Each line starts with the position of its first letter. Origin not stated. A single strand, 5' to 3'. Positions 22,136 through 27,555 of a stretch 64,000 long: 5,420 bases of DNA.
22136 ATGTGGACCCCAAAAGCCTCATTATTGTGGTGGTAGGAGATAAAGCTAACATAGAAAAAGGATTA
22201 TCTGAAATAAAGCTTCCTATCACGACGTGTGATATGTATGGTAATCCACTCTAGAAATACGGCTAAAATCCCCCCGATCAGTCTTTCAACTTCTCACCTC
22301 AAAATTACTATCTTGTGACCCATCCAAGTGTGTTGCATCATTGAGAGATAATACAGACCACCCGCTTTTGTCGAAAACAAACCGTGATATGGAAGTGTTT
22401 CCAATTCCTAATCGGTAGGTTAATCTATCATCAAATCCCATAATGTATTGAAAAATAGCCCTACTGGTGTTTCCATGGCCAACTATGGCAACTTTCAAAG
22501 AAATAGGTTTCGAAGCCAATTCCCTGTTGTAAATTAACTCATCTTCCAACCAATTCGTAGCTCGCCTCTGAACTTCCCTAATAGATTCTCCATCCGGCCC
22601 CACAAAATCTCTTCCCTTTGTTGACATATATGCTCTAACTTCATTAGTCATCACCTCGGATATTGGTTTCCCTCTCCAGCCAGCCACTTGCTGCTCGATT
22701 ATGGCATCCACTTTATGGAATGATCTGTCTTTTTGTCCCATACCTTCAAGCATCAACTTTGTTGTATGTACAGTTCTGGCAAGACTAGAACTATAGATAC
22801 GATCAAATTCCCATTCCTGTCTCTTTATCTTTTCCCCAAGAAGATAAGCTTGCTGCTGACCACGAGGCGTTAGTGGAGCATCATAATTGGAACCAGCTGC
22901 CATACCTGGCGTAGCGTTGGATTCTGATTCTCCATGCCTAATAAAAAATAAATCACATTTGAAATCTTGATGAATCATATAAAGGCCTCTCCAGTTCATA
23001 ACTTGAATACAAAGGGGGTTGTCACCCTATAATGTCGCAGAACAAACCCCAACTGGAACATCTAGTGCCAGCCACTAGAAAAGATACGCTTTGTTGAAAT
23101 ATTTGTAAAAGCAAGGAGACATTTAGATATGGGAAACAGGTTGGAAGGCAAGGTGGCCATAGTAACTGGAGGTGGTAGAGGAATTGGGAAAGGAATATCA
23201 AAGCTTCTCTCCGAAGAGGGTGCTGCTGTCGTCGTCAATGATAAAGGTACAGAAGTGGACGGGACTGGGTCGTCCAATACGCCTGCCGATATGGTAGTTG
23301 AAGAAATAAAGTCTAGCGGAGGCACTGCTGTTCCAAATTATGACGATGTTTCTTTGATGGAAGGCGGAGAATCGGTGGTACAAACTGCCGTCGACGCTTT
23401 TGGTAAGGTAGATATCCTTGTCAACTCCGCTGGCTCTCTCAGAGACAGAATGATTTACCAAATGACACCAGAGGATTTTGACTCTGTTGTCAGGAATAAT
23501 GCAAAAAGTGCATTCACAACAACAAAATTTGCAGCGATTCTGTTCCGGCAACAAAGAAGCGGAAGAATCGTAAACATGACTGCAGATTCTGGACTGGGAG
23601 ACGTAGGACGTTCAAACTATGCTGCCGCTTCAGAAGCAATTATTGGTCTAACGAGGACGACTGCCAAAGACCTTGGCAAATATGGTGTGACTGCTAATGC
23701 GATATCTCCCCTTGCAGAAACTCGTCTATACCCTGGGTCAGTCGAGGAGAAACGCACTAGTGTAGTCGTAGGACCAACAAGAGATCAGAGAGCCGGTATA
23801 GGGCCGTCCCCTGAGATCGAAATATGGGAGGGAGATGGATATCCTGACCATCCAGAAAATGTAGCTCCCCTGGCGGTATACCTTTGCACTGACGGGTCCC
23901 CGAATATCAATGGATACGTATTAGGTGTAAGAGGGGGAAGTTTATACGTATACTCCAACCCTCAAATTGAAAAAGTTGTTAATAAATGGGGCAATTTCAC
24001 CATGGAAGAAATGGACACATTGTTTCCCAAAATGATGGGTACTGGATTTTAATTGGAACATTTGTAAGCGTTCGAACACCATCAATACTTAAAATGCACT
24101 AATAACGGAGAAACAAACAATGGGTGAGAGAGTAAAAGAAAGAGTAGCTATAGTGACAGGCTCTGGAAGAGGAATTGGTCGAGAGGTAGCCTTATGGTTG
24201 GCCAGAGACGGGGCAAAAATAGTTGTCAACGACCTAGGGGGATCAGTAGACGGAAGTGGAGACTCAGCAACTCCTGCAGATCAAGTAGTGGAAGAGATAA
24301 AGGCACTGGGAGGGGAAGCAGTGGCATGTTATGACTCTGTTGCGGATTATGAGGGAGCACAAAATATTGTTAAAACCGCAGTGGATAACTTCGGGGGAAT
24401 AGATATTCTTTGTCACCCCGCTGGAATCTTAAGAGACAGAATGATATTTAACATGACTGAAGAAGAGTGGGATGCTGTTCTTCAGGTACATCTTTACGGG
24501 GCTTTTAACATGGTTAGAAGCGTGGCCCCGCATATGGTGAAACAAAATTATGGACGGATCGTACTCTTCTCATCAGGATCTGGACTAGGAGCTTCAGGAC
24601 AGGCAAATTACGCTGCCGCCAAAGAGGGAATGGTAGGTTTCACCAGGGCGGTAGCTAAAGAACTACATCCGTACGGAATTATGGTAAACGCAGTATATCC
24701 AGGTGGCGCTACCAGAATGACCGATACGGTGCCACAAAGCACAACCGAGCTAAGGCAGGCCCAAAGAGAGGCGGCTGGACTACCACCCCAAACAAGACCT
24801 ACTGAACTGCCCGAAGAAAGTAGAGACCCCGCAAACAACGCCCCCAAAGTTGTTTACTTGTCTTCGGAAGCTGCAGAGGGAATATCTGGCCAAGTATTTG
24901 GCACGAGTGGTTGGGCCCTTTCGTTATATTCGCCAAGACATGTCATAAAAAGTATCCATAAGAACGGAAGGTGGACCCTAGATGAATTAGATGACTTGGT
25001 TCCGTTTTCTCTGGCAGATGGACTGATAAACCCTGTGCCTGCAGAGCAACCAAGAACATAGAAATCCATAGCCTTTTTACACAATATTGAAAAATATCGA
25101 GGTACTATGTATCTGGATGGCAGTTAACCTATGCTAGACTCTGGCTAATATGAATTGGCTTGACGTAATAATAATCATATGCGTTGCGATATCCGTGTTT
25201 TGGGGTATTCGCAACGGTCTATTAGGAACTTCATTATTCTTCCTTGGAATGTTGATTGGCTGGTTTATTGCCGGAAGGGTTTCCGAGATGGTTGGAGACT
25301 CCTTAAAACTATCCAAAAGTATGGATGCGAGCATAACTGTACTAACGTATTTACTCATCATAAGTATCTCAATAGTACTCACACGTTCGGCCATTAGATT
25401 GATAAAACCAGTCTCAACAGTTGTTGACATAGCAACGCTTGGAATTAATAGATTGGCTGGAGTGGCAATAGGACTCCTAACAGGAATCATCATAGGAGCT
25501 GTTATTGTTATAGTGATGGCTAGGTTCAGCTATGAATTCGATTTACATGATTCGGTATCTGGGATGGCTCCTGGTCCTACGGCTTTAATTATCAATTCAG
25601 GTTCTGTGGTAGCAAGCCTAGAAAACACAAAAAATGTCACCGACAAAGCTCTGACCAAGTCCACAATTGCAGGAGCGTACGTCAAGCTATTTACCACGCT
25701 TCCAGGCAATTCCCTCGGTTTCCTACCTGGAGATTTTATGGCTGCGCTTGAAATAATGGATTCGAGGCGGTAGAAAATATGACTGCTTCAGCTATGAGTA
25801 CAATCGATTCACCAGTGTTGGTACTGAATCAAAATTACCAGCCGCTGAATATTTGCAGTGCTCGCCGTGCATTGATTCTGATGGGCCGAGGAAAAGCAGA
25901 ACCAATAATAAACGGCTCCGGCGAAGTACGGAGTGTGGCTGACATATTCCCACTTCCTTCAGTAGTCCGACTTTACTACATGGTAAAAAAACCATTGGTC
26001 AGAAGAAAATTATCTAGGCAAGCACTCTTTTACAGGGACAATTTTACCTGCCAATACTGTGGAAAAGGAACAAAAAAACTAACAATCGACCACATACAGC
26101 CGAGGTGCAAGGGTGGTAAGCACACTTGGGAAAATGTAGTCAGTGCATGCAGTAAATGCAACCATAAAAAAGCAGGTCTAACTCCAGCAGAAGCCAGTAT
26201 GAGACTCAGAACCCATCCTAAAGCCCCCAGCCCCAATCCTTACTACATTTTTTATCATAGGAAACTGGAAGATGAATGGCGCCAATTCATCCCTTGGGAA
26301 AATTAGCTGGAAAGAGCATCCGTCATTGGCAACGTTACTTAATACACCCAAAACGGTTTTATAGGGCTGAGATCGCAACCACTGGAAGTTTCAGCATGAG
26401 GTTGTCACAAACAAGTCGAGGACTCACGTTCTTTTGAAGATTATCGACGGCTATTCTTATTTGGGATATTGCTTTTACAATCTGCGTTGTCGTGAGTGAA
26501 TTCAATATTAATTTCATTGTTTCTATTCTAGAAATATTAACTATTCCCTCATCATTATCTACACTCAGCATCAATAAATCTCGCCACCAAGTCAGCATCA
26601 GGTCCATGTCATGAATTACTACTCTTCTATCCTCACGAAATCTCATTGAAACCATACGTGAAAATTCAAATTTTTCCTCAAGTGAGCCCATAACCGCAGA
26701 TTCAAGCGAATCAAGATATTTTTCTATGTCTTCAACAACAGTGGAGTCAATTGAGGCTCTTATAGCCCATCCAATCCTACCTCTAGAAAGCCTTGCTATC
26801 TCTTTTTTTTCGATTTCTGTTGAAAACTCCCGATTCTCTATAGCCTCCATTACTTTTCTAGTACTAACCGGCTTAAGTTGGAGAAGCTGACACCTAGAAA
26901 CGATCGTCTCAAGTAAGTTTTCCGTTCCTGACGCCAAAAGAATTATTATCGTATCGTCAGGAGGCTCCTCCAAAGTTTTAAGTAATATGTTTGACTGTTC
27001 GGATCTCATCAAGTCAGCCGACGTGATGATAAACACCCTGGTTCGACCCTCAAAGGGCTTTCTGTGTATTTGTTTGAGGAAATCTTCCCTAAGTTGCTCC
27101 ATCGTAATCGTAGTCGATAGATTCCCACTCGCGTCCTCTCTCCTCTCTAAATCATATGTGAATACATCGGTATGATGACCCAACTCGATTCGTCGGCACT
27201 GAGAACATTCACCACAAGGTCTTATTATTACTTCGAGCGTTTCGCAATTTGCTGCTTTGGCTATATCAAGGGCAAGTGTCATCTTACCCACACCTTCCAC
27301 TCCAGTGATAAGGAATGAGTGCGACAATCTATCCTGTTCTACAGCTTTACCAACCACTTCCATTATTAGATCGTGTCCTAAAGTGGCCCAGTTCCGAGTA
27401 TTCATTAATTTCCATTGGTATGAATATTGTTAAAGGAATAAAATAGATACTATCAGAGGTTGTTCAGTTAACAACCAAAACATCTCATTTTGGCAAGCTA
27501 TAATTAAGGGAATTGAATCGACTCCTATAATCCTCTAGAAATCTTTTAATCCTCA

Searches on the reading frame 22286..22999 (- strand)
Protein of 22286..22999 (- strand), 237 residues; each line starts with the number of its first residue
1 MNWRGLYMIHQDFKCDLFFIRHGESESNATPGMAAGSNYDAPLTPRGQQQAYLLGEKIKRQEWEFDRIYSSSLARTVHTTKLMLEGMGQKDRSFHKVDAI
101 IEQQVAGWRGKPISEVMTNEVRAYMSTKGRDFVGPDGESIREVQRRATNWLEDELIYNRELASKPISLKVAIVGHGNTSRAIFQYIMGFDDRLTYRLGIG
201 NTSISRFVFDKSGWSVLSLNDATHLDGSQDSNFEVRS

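Call 12: search_protein_families(library=pfam, proteins=[window:22286-22999:-])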
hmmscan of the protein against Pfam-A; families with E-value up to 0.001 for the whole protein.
window:22286-22999:- (237 aa): 1 family
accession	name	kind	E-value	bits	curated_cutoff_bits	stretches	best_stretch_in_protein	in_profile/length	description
PF00300.27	His_Phos_1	-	1e-36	126.9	21.7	1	17-221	1-193/194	Histidine phosphatase superfamily (branch 1)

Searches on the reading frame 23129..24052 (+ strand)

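Call 12: search_protein_families(library=pfam, proteins=[window:23129-24052:+])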
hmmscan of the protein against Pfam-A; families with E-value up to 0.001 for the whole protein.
window:23129-24052:+ (307 aa): 3 families
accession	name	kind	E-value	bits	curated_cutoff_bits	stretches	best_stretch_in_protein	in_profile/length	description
PF00106.31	adh_short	-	4.7e-35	121.3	26.6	1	8-194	1-179/195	short chain dehydrogenase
PF13561.12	adh_short_C2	-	6.7e-32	111.4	27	1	17-195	6-174/236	Enoyl-(Acyl carrier protein) reductase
PF08659.16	KR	-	1.4e-10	41.8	22.6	1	11-177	4-162/180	KR domain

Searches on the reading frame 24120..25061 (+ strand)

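Call 12: search_protein_families(library=pfam, proteins=[window:24120-25061:+])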
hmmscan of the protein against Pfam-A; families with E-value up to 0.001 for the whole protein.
window:24120-25061:+ (313 aa): 3 families
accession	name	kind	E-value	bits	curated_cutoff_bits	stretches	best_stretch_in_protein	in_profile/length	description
PF00106.31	adh_short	-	2.9e-46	157.8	26.6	1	8-202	1-188/195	short chain dehydrogenase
PF13561.12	adh_short_C2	-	3.7e-38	131.9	27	1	17-260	6-229/236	Enoyl-(Acyl carrier protein) reductase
PF08659.16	KR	-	1.1e-21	78.1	22.6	1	11-177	4-162/180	KR domain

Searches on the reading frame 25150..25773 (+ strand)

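Call 13: search_protein_families(library=pfam, proteins=[window:25150-25773:+])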
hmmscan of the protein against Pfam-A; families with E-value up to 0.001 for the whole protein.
window:25150-25773:+ (207 aa): 1 family
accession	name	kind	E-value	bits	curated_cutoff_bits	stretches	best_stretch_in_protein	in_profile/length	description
PF02674.22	Colicin_V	-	2.1e-09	38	29.3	1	4-130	1-125/144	Colicin V production protein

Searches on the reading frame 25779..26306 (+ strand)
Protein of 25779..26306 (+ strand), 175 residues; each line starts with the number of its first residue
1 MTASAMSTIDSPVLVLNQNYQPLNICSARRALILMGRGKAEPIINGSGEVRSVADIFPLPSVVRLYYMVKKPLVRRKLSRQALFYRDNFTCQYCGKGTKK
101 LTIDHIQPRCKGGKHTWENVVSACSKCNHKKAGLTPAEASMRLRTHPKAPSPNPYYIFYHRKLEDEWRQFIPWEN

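Call 13: search_protein_families(library=pfam, proteins=[window:25779-26306:+])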
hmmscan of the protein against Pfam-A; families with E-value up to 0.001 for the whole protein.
window:25779-26306:+ (175 aa): 2 families
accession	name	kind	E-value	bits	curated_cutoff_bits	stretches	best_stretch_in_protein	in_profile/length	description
PF14279.12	HNH_5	-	8.7e-15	54.8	27.5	1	91-142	1-54/56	HNH endonuclease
PF01844.29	HNH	-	3.5e-13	49.9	21.4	1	91-131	1-44/47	HNH endonuclease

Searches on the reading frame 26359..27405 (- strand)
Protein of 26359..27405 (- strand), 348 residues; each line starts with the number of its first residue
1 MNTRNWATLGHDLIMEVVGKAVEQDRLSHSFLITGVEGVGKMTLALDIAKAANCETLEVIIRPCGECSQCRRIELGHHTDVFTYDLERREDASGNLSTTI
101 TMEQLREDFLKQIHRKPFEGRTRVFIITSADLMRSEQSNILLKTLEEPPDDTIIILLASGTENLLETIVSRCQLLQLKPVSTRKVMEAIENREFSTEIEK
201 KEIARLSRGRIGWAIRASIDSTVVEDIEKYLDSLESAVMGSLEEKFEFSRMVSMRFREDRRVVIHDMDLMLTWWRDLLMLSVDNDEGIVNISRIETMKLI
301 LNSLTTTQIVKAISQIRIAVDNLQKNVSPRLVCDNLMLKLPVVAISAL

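Call 13: search_protein_families(library=pfam, proteins=[window:26359-27405:-])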
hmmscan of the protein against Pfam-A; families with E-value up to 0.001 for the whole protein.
window:26359-27405:- (348 aa): 1 family
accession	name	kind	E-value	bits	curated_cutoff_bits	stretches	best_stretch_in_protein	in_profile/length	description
PF13177.12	DNA_pol3_delta2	-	3.8e-45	154.2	27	1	13-180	4-160/161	DNA polymerase III, delta subunit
